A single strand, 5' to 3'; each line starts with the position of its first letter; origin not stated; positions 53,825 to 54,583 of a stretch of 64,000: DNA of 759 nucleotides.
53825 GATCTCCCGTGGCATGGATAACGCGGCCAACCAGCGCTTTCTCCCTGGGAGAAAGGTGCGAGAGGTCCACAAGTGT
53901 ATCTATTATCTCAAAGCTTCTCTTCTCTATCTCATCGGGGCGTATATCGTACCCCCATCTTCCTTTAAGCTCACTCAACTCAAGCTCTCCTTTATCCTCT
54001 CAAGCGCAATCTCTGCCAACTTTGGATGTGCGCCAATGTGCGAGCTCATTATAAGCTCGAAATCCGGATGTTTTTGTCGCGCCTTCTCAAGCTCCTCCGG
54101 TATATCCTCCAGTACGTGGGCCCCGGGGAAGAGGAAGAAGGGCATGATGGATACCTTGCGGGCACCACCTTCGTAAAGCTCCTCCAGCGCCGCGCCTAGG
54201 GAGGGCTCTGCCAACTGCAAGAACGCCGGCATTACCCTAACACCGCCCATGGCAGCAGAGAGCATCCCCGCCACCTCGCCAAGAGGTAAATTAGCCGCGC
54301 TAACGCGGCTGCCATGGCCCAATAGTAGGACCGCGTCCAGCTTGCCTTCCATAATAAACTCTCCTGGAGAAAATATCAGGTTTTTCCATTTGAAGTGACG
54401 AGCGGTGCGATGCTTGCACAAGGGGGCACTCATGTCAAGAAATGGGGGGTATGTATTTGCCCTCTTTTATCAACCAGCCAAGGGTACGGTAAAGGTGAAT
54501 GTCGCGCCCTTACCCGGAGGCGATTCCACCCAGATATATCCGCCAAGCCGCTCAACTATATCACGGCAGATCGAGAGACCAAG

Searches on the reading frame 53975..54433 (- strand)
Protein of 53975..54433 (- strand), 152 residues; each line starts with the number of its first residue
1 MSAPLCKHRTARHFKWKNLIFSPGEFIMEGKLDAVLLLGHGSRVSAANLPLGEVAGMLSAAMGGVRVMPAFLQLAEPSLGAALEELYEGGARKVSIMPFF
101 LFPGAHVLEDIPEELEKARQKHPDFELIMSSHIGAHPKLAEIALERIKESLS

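Call 3: search_protein_families(library=pfam, proteins=[window:53975-54433:-], max_evalue=0.01)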
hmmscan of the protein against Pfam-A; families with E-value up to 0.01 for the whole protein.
window:53975-54433:- (152 aa): 2 families
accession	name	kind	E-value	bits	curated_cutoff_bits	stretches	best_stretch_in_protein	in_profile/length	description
PF01903.22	CbiX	-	9.5e-27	93.8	22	1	40-143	1-104/106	CbiX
PF06180.16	CbiK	-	3.1e-06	27.2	26.2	1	31-149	140-259/262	Cobalt chelatase (CbiK)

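Call 4: search_protein_families(library=ncbifam, proteins=[window:53975-54433:-], max_evalue=0.01)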
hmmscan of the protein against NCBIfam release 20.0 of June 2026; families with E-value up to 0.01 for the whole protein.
window:53975-54433:- (152 aa): 5 families
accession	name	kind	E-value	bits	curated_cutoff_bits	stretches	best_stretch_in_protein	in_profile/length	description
NF033198.0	F430_CfbA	equivalog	2e-19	69.8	120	1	34-149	1-122/122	sirohydrochlorin nickelochelatase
NF002090.2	PRK00923.1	subfamily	6.8e-18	65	120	1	34-149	2-128/129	sirohydrochlorin nickelochelatase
NF004449.0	PRK05782.1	equivalog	4.1e-09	35.9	298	1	34-117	5-87/333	bifunctional sirohydrochlorin cobalt chelatase/precorrin-8X methylmutase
NF002671.0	PRK02395.1-3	equivalog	1.9e-08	34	258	1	33-149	134-252/262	hypothetical protein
NF002672.0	PRK02395.1-4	subfamily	0.00014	20.7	435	1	34-151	152-273/486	hypothetical protein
